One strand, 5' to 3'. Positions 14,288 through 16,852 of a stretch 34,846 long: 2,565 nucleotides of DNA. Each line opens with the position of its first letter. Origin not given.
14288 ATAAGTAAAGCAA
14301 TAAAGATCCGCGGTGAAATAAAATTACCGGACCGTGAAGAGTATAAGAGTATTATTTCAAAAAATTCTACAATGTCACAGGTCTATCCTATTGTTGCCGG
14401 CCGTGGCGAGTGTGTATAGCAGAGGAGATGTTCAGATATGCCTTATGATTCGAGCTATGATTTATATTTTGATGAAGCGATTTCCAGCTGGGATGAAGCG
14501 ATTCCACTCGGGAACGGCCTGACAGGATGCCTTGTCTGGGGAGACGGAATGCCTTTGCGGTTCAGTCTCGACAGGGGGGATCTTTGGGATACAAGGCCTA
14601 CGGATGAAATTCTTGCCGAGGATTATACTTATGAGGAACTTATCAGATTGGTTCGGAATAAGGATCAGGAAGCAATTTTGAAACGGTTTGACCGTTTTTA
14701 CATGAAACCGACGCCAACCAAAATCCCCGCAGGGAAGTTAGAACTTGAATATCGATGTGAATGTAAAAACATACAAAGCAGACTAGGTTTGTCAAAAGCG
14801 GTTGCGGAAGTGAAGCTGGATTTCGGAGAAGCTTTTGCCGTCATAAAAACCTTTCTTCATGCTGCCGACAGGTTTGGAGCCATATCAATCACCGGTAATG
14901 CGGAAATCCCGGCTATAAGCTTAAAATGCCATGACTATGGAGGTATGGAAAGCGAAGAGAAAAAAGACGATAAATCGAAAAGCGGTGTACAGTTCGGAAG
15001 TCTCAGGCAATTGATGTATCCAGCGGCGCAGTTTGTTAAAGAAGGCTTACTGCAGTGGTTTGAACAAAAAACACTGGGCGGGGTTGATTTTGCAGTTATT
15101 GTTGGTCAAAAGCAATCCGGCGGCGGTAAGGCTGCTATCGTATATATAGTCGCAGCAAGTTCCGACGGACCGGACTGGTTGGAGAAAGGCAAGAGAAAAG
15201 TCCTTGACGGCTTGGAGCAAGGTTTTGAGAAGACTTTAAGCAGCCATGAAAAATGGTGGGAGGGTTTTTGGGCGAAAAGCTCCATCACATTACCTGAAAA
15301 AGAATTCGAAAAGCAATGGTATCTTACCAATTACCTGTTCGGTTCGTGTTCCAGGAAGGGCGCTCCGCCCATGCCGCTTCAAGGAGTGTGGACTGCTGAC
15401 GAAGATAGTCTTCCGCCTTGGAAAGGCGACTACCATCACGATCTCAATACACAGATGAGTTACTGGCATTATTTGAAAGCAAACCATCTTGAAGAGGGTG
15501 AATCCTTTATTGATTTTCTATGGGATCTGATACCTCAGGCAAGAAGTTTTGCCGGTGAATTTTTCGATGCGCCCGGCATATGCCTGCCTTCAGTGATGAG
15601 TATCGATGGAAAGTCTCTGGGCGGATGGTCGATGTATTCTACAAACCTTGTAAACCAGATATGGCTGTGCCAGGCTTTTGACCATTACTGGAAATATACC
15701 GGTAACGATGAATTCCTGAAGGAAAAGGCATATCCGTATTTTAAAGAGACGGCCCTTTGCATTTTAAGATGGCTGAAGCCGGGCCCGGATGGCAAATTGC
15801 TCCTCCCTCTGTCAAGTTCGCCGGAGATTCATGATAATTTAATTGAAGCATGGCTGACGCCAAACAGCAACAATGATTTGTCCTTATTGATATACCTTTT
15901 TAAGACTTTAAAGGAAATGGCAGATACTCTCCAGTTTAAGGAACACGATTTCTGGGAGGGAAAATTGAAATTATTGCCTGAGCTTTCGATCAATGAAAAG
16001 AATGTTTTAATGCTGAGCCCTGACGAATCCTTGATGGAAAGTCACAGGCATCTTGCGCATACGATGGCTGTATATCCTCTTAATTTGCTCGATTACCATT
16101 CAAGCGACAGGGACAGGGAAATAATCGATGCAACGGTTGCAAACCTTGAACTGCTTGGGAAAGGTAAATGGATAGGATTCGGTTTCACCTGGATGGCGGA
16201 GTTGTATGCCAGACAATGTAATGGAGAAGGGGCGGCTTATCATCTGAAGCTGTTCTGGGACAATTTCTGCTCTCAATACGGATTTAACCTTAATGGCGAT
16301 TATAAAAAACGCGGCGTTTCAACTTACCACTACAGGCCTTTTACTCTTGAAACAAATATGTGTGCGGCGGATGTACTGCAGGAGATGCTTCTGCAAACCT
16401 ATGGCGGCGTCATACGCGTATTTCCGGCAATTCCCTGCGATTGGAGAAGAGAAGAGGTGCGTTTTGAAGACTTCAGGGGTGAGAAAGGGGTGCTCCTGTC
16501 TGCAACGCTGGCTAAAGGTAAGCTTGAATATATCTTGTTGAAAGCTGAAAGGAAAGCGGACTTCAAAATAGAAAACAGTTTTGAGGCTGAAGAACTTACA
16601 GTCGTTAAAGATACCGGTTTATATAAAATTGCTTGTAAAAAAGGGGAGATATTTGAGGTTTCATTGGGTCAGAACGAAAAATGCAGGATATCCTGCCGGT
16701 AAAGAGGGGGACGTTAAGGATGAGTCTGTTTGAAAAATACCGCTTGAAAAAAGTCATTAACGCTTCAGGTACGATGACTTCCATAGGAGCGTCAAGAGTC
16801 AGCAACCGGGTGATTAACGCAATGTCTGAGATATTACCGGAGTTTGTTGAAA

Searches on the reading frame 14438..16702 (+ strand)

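Call 7: search_protein_families(library=pfam, proteins=[window:14438-16702:+], max_evalue=0.0001)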
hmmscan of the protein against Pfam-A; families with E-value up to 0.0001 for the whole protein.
window:14438-16702:+ (754 aa): 3 families
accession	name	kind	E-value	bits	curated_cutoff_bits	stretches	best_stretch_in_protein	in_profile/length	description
PF22124.2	Glyco_hydro_95_cat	-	1.4e-51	176.1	27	1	297-651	59-408/408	Glycosyl hydrolase family 95 catalytic domain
PF14498.12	Glyco_hyd_65N_2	-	2.6e-06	28.1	27.7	1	9-145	1-140/234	Glycosyl hydrolase family 65, N-terminal domain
PF18961.6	DUF5703_N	-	3.3e-06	27.4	26.7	0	17-52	8-43/287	Domain of unknown function (DUF5703)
